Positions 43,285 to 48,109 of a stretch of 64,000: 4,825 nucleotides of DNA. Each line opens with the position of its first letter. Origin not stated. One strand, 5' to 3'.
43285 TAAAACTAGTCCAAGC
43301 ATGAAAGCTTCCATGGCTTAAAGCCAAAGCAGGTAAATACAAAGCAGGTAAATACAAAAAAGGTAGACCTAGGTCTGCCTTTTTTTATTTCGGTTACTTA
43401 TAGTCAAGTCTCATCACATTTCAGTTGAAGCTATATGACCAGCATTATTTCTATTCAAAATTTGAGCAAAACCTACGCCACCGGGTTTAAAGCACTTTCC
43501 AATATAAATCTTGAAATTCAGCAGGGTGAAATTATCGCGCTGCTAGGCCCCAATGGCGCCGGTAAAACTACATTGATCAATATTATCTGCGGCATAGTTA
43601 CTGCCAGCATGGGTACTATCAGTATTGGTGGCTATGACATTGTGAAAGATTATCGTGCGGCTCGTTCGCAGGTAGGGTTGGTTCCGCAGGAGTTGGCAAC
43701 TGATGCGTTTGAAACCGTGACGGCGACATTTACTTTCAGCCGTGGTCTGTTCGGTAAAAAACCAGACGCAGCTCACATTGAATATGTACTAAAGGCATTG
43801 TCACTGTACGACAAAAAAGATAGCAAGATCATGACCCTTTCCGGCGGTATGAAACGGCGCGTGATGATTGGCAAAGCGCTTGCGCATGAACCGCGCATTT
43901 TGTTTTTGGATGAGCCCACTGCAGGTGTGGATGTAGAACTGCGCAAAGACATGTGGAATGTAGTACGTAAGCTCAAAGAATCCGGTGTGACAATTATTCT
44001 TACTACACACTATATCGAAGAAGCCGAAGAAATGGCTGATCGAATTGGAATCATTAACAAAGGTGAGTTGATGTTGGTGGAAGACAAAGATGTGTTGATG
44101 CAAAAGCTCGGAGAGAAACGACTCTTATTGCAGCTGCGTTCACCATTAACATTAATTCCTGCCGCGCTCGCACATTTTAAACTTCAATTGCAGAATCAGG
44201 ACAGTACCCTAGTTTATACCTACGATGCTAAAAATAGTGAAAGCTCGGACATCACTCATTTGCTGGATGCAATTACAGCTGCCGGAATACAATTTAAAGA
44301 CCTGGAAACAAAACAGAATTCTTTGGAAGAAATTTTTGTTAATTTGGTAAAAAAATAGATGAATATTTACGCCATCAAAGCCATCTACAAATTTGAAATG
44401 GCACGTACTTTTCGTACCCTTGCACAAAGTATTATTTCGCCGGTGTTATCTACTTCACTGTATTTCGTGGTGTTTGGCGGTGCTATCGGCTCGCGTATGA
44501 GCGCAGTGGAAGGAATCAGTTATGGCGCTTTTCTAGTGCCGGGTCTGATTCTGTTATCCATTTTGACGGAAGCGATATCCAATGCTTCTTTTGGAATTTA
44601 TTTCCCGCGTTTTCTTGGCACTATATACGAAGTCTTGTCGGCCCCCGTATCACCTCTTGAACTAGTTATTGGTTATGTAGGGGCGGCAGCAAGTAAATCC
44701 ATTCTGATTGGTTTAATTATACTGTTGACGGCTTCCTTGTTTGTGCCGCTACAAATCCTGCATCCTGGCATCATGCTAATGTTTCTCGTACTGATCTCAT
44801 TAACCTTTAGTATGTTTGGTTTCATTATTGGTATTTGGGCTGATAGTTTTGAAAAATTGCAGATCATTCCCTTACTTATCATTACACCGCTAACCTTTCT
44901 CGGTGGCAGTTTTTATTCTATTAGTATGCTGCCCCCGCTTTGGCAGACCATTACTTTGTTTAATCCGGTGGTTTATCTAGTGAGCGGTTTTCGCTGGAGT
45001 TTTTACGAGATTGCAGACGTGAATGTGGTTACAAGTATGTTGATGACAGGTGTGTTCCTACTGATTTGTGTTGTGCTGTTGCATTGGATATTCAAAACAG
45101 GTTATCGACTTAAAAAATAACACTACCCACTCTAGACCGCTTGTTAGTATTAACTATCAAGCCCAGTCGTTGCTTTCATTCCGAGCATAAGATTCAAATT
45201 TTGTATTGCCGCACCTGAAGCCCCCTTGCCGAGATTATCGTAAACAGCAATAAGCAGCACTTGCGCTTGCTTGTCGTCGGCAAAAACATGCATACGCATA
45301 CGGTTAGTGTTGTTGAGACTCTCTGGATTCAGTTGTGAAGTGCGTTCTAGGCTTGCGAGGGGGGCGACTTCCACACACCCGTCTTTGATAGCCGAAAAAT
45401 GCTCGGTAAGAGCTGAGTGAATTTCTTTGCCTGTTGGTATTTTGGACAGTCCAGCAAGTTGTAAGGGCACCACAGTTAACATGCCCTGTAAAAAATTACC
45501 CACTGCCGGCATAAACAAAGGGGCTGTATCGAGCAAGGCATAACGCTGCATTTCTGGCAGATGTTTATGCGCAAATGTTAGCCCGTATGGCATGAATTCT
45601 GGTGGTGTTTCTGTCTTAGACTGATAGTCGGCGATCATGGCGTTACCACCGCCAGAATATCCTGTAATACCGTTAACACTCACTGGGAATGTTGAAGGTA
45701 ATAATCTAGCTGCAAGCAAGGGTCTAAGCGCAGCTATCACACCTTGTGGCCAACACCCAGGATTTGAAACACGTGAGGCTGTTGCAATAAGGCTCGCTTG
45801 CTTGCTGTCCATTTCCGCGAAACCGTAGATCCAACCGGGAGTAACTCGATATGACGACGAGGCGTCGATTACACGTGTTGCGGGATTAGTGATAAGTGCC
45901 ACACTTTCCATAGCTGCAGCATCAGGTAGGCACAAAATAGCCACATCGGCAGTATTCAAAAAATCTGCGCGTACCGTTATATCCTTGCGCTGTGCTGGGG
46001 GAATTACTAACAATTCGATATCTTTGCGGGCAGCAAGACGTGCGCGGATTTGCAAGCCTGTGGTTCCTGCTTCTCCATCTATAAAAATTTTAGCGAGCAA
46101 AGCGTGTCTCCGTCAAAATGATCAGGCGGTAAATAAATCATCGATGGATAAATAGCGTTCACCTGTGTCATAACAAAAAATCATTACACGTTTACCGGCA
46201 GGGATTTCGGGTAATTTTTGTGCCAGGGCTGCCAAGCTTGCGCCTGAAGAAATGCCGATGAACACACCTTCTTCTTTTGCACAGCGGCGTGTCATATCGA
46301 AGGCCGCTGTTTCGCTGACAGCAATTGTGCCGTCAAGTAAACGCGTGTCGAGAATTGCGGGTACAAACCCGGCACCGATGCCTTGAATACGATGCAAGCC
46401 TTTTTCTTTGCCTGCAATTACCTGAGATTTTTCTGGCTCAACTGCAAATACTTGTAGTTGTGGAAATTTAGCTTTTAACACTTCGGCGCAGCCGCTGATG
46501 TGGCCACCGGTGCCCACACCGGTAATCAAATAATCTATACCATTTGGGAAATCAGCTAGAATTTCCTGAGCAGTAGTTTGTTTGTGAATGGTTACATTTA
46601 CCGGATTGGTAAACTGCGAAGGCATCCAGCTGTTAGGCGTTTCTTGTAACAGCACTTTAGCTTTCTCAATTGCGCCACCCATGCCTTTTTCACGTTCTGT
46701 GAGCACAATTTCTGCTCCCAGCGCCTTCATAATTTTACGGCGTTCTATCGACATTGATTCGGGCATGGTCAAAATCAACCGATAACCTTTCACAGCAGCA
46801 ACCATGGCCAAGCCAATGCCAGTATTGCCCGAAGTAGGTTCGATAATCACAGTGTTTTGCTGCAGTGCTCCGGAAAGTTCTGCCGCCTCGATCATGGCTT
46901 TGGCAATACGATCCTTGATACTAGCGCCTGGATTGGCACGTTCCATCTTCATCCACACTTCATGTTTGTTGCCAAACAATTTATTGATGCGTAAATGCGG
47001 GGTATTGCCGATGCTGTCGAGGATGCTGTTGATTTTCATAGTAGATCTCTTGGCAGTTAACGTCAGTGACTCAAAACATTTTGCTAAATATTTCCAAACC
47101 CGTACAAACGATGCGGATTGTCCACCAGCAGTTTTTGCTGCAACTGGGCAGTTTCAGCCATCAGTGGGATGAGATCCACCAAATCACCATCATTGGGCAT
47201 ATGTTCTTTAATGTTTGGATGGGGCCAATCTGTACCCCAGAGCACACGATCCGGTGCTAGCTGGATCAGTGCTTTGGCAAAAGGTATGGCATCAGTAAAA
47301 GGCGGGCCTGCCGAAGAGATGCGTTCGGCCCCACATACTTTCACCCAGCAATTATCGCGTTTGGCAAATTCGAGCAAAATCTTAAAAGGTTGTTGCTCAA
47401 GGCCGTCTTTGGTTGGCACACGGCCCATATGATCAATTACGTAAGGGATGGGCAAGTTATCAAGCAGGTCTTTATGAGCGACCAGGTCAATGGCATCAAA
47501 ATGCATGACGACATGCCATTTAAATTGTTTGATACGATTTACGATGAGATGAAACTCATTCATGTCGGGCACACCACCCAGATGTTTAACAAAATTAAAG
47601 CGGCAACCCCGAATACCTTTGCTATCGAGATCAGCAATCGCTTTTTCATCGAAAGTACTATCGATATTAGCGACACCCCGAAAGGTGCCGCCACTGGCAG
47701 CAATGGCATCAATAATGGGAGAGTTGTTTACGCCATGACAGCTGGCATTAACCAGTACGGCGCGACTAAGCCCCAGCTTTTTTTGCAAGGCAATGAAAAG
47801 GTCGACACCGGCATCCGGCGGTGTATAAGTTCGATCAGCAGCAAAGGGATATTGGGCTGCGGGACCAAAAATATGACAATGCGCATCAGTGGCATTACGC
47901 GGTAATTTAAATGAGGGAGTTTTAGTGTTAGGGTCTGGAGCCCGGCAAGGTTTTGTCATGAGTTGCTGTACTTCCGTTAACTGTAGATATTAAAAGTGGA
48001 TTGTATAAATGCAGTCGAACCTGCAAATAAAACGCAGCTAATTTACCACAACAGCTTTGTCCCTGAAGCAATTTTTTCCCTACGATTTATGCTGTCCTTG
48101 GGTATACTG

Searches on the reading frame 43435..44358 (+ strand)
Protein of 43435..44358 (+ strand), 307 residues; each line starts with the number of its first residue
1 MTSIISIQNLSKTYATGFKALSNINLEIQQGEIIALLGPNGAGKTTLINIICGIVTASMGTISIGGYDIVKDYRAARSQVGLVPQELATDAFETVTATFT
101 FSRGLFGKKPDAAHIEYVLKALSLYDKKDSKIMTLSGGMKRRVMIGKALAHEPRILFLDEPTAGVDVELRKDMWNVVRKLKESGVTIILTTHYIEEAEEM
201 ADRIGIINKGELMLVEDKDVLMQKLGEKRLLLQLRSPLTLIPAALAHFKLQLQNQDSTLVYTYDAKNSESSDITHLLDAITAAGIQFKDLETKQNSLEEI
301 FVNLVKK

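Call 62: search_protein_families(library=pfam, proteins=[window:43435-44358:+], max_evalue=0.00001)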
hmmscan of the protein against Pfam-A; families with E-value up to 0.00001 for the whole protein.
window:43435-44358:+ (307 aa): 2 families
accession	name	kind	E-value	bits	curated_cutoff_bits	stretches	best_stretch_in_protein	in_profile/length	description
PF00005.33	ABC_tran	-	4.7e-34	118.4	25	1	21-163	1-137/137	ABC transporter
PF13304.12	AAA_21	-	8.1e-10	39.7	27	0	148-192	251-298/304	AAA domain, putative AbiEii toxin, Type IV TA system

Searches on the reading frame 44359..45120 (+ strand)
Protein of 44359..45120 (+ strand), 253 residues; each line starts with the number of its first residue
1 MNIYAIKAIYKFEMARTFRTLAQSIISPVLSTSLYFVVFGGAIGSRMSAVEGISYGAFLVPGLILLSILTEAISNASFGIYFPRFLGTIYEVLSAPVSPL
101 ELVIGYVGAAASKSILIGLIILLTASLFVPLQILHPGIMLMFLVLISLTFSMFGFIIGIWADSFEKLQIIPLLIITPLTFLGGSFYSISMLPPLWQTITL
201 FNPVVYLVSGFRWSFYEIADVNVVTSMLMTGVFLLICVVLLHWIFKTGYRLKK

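Call 62: search_protein_families(library=pfam, proteins=[window:44359-45120:+], max_evalue=0.00001)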
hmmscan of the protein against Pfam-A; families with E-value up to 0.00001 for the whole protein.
window:44359-45120:+ (253 aa): 2 families
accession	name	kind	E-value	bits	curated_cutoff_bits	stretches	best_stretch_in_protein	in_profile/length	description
PF01061.29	ABC2_membrane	-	1.8e-30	106.5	26.9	1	5-216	2-211/211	ABC-2 type transporter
PF12698.13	ABC2_membrane_3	-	1.2e-06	28.3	31.6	1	54-240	159-344/347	ABC-2 family transporter protein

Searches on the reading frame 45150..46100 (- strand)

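Call 62: search_protein_families(library=pfam, proteins=[window:45150-46100:-], max_evalue=0.00001)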
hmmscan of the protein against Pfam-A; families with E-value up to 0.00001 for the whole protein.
window:45150-46100:- (316 aa): 2 families
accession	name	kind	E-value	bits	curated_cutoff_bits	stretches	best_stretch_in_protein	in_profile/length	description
PF22698.1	Semialdhyde_dhC_1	-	3.9e-25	89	27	1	116-289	1-165/165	Semialdehyde dehydrogenase, dimerisation domain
PF01118.30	Semialdhyde_dh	-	5.6e-08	33.7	26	1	35-101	48-117/121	Semialdehyde dehydrogenase, NAD binding domain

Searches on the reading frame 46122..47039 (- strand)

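Call 62: search_protein_families(library=pfam, proteins=[window:46122-47039:-], max_evalue=0.00001)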
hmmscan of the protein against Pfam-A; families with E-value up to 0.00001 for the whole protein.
window:46122-47039:- (305 aa): 1 family
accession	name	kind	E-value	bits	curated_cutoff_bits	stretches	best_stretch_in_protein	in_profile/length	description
PF00291.31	PALP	-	2.4e-72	244.2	35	1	7-288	2-292/295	Pyridoxal-phosphate dependent enzyme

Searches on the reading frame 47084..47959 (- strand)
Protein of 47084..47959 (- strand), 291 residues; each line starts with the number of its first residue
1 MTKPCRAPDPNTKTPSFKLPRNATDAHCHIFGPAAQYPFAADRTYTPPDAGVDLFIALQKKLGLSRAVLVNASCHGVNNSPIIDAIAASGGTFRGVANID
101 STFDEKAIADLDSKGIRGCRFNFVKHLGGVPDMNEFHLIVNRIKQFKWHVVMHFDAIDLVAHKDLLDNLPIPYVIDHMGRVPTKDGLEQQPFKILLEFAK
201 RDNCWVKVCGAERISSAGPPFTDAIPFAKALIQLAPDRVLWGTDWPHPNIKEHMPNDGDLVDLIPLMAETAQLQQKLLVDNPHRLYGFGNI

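Call 62: search_protein_families(library=pfam, proteins=[window:47084-47959:-], max_evalue=0.00001)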
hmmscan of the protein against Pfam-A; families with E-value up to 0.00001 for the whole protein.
window:47084-47959:- (291 aa): 1 family
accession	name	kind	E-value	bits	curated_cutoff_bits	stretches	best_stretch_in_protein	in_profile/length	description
PF04909.20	Amidohydro_2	-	5.1e-55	187.7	26.4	1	25-288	2-289/289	Amidohydrolase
